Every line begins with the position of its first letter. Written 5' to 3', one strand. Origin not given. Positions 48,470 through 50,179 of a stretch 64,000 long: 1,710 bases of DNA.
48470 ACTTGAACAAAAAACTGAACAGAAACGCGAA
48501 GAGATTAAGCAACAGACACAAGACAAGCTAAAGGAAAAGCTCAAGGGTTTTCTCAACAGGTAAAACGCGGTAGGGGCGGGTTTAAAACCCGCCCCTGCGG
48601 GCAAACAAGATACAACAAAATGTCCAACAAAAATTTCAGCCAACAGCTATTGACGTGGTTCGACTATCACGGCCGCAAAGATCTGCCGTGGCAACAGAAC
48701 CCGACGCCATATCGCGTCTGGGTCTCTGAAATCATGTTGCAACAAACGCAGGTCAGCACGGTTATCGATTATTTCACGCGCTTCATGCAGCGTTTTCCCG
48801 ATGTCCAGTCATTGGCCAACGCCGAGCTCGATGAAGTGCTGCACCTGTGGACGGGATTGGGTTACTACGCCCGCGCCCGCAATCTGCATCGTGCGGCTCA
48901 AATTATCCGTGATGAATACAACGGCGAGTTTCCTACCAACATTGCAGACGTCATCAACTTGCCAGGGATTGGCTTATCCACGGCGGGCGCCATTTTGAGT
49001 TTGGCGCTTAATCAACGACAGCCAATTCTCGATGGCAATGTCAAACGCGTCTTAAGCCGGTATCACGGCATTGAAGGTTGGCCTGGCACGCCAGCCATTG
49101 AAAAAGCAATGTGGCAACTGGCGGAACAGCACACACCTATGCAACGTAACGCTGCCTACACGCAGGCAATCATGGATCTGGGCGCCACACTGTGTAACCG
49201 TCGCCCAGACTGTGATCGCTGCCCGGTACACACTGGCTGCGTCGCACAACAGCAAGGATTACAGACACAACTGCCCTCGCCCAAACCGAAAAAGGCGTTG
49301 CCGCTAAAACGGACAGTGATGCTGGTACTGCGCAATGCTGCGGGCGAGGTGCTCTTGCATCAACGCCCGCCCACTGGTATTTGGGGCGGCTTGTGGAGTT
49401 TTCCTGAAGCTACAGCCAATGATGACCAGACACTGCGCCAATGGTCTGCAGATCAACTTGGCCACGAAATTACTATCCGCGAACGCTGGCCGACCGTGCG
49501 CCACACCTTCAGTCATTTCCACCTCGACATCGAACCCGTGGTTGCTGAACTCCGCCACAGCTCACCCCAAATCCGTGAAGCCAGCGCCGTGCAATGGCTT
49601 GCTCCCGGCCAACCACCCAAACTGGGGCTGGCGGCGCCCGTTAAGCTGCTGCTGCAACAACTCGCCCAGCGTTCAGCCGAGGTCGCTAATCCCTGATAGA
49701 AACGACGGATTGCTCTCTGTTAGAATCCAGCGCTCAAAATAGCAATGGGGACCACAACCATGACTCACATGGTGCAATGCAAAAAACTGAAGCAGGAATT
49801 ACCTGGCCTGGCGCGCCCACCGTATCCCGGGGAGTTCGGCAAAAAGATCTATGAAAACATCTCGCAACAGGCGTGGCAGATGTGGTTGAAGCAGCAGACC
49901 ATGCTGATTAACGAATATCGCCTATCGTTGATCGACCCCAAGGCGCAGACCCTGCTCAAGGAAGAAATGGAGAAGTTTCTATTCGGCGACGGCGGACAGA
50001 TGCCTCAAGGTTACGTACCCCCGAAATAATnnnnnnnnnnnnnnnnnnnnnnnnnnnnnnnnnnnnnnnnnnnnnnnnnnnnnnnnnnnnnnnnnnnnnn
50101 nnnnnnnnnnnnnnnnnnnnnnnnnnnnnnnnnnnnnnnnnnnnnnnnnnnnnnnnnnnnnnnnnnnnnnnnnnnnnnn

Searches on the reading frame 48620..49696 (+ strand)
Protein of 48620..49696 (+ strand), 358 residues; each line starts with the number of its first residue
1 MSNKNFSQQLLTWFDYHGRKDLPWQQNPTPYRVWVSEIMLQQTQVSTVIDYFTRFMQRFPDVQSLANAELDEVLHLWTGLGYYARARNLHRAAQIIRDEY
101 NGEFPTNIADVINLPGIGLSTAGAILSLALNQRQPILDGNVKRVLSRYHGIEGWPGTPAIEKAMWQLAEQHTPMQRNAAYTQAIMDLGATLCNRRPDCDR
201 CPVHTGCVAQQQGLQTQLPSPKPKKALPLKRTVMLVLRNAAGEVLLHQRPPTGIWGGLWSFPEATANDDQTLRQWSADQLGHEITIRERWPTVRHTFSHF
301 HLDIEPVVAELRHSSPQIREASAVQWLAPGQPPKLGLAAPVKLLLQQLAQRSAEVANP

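Call 44: search_protein_families(library=pfam, proteins=[window:48620-49696:+], max_evalue=0.001)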
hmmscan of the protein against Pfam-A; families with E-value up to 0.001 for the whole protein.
window:48620-49696:+ (358 aa): 4 families
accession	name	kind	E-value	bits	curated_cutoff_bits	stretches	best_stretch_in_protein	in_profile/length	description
PF14815.12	NUDIX_4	-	4.7e-27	94.5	35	1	233-347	1-113/113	NUDIX domain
PF00730.31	HhH-GPD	-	1.3e-25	90.3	26.2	1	35-169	1-107/108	HhH-GPD superfamily base excision DNA repair protein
PF00633.29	HHH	-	0.00016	21.8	24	1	99-127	1-29/30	Helix-hairpin-helix motif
PF00293.34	NUDIX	-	0.00065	20.2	21.1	0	229-271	2-43/134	NUDIX domain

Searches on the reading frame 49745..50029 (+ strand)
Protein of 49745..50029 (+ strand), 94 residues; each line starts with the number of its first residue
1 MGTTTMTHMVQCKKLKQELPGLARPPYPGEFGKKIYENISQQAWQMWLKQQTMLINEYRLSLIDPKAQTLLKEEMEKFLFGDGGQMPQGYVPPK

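Call 44: search_protein_families(library=pfam, proteins=[window:49745-50029:+], max_evalue=0.001)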
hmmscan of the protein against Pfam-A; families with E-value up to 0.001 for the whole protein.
window:49745-50029:+ (94 aa): 1 family
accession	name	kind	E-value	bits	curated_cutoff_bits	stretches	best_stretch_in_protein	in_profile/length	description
PF04362.19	Iron_traffic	-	1e-42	144.3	27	1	6-93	1-88/88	Bacterial Fe(2+) trafficking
